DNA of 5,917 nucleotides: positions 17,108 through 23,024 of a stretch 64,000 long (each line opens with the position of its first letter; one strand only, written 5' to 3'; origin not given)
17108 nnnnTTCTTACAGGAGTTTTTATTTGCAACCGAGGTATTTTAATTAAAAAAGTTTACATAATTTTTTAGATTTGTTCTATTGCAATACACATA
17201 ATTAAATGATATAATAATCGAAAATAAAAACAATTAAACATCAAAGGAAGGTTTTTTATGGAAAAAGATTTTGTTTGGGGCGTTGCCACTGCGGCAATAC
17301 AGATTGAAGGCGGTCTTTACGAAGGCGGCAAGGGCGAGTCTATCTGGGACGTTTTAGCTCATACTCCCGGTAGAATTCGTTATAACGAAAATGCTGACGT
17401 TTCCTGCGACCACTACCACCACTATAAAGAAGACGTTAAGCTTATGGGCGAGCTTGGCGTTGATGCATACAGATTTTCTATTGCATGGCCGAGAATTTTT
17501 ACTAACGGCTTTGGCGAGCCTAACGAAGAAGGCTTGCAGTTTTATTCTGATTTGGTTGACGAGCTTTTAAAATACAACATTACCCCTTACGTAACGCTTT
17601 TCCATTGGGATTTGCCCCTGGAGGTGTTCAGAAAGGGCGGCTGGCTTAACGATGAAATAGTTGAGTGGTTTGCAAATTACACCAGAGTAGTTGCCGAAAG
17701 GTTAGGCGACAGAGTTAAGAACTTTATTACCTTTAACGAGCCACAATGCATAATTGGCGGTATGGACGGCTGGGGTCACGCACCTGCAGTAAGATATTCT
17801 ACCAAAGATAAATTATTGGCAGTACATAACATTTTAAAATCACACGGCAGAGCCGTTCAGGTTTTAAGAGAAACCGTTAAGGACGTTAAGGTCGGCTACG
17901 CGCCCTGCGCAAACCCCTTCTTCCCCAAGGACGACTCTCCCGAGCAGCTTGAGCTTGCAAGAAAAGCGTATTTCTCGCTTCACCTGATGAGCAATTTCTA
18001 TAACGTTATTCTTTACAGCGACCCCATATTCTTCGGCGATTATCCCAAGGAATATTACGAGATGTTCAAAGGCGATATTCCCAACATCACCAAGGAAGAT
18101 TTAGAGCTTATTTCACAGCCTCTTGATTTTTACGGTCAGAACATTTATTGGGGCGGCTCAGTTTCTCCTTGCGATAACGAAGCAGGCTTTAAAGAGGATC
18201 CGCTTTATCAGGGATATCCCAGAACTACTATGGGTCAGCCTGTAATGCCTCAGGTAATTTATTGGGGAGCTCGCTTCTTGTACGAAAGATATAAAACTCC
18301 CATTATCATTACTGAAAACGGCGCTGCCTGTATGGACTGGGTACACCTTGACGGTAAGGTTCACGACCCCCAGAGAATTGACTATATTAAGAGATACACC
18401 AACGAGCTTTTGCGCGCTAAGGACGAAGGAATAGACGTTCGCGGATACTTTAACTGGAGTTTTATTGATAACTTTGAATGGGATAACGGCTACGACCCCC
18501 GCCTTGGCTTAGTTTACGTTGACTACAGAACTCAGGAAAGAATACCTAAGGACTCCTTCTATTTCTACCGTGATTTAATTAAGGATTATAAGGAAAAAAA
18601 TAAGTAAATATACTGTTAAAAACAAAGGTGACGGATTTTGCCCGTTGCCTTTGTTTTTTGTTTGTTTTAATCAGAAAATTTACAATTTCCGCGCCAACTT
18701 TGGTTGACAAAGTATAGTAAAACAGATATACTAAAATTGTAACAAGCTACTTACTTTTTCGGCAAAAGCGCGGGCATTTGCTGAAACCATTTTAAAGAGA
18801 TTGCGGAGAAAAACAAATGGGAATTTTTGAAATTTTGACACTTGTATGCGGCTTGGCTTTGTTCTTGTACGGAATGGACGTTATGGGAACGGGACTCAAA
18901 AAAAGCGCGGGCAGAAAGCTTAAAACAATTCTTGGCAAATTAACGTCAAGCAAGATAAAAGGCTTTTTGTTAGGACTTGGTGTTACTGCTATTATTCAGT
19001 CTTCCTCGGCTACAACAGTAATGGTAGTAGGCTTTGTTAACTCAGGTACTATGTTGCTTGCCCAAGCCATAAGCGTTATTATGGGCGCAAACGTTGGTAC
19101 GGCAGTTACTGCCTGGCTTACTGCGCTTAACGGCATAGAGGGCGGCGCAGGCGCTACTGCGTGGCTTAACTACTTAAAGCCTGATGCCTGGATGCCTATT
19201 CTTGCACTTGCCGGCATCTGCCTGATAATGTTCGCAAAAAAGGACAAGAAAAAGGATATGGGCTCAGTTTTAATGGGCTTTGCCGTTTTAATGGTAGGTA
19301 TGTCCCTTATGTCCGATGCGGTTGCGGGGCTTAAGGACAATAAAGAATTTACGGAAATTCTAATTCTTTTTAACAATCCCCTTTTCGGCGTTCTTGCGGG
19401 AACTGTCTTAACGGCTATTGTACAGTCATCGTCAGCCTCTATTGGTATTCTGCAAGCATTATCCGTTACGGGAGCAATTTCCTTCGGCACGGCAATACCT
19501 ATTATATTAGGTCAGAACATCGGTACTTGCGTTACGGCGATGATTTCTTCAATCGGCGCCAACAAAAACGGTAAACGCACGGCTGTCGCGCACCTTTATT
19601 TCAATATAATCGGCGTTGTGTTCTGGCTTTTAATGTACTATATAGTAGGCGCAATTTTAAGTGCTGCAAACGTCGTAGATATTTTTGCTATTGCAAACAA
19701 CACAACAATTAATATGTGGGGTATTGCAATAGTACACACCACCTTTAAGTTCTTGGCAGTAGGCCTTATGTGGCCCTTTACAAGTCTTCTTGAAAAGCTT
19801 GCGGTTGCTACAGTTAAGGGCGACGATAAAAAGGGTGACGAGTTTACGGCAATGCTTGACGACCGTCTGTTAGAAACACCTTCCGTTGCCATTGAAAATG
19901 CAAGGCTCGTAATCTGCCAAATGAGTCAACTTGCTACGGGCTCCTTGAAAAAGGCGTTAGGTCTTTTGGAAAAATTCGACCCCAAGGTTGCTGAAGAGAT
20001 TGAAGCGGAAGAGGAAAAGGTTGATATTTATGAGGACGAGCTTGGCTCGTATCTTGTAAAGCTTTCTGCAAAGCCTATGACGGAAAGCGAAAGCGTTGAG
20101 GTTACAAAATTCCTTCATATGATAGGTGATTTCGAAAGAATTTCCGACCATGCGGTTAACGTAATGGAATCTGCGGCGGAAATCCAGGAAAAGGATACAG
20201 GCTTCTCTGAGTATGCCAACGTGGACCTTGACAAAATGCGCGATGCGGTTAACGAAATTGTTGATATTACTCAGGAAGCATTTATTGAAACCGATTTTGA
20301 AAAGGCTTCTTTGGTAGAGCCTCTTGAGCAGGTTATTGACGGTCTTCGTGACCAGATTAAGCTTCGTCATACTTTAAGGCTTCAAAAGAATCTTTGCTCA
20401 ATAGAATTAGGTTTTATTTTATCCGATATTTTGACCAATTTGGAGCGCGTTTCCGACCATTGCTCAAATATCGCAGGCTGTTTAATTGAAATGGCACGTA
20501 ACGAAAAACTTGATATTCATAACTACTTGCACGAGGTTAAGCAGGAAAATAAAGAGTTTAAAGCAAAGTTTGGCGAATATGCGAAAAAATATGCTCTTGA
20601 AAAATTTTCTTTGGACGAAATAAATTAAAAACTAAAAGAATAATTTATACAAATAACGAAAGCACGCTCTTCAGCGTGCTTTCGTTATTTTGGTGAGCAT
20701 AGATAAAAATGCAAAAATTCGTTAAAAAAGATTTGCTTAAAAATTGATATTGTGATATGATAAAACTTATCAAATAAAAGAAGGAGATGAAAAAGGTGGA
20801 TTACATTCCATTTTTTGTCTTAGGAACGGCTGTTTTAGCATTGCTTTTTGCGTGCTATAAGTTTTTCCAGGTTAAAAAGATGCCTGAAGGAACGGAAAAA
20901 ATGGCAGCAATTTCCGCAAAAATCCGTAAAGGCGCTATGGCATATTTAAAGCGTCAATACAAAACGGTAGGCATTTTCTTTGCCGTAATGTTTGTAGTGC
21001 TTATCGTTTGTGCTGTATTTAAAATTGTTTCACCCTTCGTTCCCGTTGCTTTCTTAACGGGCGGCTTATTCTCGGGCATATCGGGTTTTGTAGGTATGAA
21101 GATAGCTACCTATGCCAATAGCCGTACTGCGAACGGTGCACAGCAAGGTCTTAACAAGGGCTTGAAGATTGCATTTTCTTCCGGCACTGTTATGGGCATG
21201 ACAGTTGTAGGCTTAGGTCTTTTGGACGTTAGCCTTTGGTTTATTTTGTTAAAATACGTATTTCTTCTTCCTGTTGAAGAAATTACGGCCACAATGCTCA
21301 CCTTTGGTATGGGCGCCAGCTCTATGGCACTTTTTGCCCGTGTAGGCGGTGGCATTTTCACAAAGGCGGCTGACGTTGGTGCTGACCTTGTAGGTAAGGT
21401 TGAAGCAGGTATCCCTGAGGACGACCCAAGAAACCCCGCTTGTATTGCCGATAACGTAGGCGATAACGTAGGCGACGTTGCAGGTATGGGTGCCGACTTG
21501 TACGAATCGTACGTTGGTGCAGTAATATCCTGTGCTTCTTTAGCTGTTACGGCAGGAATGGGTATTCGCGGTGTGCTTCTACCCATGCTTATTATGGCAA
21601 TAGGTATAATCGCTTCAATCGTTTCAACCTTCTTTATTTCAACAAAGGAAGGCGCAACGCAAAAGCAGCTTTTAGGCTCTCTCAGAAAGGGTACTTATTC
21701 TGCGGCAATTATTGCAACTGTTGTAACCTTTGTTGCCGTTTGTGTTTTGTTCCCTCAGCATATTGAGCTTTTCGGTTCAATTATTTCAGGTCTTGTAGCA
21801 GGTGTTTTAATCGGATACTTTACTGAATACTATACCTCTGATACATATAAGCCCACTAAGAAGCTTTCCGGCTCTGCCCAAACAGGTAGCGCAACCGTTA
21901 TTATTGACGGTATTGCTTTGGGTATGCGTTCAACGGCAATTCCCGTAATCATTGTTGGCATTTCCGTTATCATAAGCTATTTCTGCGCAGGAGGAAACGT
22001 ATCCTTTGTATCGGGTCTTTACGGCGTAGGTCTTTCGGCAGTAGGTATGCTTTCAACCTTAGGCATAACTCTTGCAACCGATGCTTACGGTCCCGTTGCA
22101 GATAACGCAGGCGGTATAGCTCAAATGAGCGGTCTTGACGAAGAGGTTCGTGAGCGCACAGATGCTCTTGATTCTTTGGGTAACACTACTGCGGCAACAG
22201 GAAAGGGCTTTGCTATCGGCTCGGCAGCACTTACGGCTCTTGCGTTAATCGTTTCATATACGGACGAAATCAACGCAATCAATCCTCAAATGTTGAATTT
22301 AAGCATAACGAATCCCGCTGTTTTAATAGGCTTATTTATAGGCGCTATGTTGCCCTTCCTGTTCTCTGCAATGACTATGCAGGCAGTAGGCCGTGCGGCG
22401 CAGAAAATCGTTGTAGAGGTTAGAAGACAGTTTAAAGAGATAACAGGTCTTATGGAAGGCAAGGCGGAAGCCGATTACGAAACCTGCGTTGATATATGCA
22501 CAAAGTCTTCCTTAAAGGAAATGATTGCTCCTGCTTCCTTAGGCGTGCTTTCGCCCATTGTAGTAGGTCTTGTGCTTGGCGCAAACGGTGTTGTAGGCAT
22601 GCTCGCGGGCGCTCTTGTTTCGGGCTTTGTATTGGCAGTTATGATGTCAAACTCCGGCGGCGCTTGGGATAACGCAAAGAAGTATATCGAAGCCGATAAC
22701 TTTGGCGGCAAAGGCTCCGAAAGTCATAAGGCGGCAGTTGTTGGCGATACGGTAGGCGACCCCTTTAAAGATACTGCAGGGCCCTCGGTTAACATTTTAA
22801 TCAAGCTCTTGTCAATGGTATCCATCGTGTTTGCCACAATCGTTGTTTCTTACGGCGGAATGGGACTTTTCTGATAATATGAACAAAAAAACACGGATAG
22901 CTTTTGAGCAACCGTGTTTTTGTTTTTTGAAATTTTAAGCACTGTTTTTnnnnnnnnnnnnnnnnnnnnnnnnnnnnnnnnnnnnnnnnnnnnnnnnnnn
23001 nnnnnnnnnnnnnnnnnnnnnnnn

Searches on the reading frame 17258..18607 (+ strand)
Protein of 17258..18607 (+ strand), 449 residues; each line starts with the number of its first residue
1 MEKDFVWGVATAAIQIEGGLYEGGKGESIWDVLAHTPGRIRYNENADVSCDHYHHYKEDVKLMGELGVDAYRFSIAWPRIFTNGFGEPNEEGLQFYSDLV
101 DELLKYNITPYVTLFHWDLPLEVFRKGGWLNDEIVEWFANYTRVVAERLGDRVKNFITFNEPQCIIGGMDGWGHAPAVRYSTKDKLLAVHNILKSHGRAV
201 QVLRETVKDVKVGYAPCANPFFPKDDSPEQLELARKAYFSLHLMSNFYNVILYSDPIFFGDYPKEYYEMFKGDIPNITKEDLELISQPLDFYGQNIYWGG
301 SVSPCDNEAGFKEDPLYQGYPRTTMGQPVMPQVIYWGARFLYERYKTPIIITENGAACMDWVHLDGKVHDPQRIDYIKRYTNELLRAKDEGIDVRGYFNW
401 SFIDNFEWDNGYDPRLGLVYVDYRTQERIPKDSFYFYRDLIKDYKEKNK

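Call 8: search_protein_families(library=pfam, proteins=[window:17258-18607:+], max_evalue=10)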
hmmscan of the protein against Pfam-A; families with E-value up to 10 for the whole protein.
window:17258-18607:+ (449 aa): 1 family
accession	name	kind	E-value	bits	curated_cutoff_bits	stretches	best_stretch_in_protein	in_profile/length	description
PF00232.24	Glyco_hydro_1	-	2.6e-136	455.1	22.6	1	3-443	7-450/453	Glycosyl hydrolase family 1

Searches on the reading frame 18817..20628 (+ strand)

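Call 8: search_protein_families(library=pfam, proteins=[window:18817-20628:+], max_evalue=10)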
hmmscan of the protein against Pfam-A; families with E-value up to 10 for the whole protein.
window:18817-20628:+ (603 aa): 2 families
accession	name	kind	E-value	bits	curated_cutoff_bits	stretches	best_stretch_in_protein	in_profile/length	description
PF02690.20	Na_Pi_cotrans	-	1.5e-60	203.6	29.1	2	15-166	1-136/137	Na+/Pi-cotransporter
PF01895.24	PhoU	-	5.5e-30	104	23.5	2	366-452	1-88/89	PhoU domain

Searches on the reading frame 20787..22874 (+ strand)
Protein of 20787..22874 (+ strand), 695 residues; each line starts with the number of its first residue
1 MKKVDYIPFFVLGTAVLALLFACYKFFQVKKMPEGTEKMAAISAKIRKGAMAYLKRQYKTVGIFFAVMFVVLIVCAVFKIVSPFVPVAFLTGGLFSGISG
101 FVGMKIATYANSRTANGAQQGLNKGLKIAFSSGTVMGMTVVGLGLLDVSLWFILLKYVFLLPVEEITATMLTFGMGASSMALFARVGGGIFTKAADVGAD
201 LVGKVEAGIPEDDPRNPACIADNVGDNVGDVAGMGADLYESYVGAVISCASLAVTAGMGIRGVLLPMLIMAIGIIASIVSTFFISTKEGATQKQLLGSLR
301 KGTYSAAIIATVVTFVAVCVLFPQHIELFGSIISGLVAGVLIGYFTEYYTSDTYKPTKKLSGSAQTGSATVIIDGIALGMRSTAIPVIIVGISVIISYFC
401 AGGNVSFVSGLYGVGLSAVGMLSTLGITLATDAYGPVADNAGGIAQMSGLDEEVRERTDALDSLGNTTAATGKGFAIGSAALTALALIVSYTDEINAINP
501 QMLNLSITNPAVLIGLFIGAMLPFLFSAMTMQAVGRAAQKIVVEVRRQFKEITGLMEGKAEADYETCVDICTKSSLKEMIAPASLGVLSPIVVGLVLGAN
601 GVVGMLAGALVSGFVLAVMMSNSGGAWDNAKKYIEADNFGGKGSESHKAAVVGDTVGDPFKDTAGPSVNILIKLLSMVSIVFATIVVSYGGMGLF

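Call 50: search_protein_families(library=pfam, proteins=[window:20787-22874:+], max_evalue=0.00001)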
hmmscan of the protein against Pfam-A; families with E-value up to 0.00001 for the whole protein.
window:20787-22874:+ (695 aa): 1 family
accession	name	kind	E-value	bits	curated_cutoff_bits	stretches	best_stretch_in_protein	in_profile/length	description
PF03030.21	H_PPase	-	2.5e-273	909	29.7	1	16-682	1-645/645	Inorganic H+ pyrophosphatase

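Call 79: find_homologous_proteins(query=window:20787-22874:+, max_evalue=1e-100)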
Query window:20787-22874:+ (695 aa): 7999 proteins with E <= 1e-100 among 8000 candidates; the best 120 are listed.
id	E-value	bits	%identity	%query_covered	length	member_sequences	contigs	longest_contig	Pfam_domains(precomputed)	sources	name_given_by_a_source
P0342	0.0e+0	1459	100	100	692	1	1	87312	PF03030.22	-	-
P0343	0.0e+0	1256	85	100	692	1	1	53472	PF03030.22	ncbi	-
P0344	0.0e+0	1249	83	100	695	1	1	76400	PF03030.22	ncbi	-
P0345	0.0e+0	1248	83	100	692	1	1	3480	PF03030.22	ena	-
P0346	0.0e+0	1247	85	100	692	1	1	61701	PF03030.22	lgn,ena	-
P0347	0.0e+0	1244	83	100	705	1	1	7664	PF03030.22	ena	-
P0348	0.0e+0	1243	83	99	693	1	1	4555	PF03030.22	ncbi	-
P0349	0.0e+0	1242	82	100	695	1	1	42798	PF03030.22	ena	-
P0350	0.0e+0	1242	83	99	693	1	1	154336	PF03030.22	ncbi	-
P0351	0.0e+0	1242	84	100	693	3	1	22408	PF03030.22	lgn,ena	-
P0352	0.0e+0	1242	83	99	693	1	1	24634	PF03030.22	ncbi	-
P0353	0.0e+0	1242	82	100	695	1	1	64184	PF03030.22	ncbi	-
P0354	0.0e+0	1242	83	99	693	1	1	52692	PF03030.22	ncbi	-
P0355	0.0e+0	1242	82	99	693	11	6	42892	PF03030.22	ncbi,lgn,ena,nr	ncbi:MAG: sodium-translocating pyrophosphatase [Clostridia bacterium]|nr:sodium-translocating pyroph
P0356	0.0e+0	1241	83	100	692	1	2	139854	PF03030.22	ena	-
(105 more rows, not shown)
